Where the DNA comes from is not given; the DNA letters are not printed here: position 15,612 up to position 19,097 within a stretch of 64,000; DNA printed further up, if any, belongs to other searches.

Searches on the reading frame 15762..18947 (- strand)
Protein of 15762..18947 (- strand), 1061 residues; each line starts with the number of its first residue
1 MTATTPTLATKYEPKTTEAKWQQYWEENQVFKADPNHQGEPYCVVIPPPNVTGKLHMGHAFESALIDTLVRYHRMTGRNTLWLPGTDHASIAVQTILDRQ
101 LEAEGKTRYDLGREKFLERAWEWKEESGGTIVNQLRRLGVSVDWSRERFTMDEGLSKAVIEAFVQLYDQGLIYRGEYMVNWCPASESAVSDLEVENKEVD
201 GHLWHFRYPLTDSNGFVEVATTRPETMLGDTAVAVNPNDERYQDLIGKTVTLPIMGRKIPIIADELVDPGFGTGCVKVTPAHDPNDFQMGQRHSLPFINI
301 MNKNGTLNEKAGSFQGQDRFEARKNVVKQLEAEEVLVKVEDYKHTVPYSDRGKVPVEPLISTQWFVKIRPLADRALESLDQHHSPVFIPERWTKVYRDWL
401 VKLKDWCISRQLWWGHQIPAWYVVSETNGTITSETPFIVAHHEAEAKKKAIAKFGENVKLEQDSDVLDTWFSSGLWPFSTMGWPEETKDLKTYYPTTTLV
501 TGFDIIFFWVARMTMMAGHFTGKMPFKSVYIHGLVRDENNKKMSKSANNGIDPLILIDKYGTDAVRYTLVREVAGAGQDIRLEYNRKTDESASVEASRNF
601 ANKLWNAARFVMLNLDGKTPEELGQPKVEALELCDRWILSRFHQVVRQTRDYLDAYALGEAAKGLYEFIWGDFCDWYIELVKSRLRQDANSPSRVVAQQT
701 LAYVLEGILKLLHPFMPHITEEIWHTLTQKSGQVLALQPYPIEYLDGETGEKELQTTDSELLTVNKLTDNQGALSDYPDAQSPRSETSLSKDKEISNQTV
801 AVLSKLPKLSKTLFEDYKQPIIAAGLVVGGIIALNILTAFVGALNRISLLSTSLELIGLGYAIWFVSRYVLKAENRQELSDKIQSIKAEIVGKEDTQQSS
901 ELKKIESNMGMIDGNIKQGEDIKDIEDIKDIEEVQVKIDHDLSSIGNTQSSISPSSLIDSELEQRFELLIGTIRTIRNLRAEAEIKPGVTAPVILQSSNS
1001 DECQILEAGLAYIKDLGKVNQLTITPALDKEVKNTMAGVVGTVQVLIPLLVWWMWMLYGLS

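Call 41: search_protein_families(library=pfam, proteins=[window:15762-18947:-], max_evalue=0.00001)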
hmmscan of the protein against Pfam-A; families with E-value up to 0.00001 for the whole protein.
window:15762-18947:- (1061 aa): 5 families
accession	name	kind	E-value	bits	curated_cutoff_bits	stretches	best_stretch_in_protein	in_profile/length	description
PF00133.28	tRNA-synt_1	-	1.4e-143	479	22.7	1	20-582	1-413/414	tRNA synthetases class I (I, L, M and V)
PF08264.19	Anticodon_1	-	2.7e-41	141.3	25.1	1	635-753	1-118/148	Anticodon-binding domain of tRNA ligase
PF14159.11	CAAD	-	7.5e-25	87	30.7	1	811-892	4-85/85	CAAD domains of cyanobacterial aminoacyl-tRNA synthetase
PF09334.17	tRNA-synt_1g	-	2e-19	70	20.1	1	47-195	6-136/391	tRNA synthetases class I (M)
PF13603.12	tRNA-synt_1_2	-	5.7e-10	39.4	25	1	247-306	86-145/185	Leucyl-tRNA synthetase, editing domain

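Call 42: find_homologous_proteins(query=window:15765-18947:-, max_evalue=1e-200)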
Query window:15765-18947:- (1061 aa): 7991 proteins with E <= 1e-200 among 8000 candidates; the best 120 are listed.
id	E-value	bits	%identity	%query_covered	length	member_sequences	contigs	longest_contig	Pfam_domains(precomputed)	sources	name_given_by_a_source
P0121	0.0e+0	2269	94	99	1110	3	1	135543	PF09334.18,PF08264.20,PF13603.13,PF00133.29,PF10458.15,PF14159.12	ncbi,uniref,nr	ncbi:valine--tRNA ligase [Moorena sp. SIO3B2]|uniref:valine--tRNA ligase n=1 Tax=Moorena sp. SIO3B2 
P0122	0.0e+0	2050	95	87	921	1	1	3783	PF09334.18,PF08264.20,PF13603.13,PF00133.29,PF14159.12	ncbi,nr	ncbi:MAG: valine--tRNA ligase, partial [Moorea sp. SIO3E2]|nr:valine--tRNA ligase [Moorena sp. SIO3E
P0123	0.0e+0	1929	97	71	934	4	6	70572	PF09334.18,PF08264.20,PF13603.13,PF00133.29,PF10458.15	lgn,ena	-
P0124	0.0e+0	1913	97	70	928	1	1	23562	PF09334.18,PF08264.20,PF13603.13,PF00133.29,PF10458.15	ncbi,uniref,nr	ncbi:valine--tRNA ligase [Moorena sp. SIO3H5]|uniref:valine--tRNA ligase n=1 Tax=Moorena sp. SIO3H5 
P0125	0.0e+0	1904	97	70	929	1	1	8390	PF09334.18,PF08264.20,PF13603.13,PF00133.29,PF10458.15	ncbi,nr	ncbi:MAG: valine--tRNA ligase [Moorea sp. SIO2I5]|nr:valine--tRNA ligase [Moorena sp. SIO2I5]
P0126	0.0e+0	1770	75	99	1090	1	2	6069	PF09334.18,PF08264.20,PF13603.13,PF00133.29,PF10458.15,PF14159.12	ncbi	-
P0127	0.0e+0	1768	74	99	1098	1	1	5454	PF09334.18,PF08264.20,PF13603.13,PF00133.29,PF10458.15,PF14159.12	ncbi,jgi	jgi:valyl-tRNA synthetase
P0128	0.0e+0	1762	73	99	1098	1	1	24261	PF09334.18,PF08264.20,PF13603.13,PF00133.29,PF10458.15,PF14159.12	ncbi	-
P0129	0.0e+0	1739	72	99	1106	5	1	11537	PF09334.18,PF08264.20,PF13603.13,PF00133.29,PF10458.15,PF14159.12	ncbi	ncbi:MAG TPA: valine--tRNA ligase [Coleofasciculaceae cyanobacterium]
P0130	0.0e+0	1739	72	99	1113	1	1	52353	PF09334.18,PF08264.20,PF13603.13,PF00133.29,PF10458.15,PF14159.12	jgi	jgi:valyl-tRNA synthetase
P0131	0.0e+0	1735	73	99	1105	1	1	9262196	PF09334.18,PF08264.20,PF13603.13,PF00133.29,PF10458.15,PF14159.12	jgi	jgi:valyl-tRNA synthetase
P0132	0.0e+0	1733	72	99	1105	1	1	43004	PF09334.18,PF08264.20,PF13603.13,PF00133.29,PF10458.15,PF14159.12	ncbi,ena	-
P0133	0.0e+0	1731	71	99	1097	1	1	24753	PF09334.18,PF08264.20,PF13603.13,PF00133.29,PF10458.15,PF14159.12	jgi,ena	jgi:valyl-tRNA synthetase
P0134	0.0e+0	1729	72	99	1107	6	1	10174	PF09334.18,PF08264.20,PF13603.13,PF00133.29,PF10458.15,PF14159.12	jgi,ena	jgi:valyl-tRNA synthetase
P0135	0.0e+0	1729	73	99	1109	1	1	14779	PF09334.18,PF08264.20,PF13603.13,PF00133.29,PF10458.15,PF14159.12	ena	-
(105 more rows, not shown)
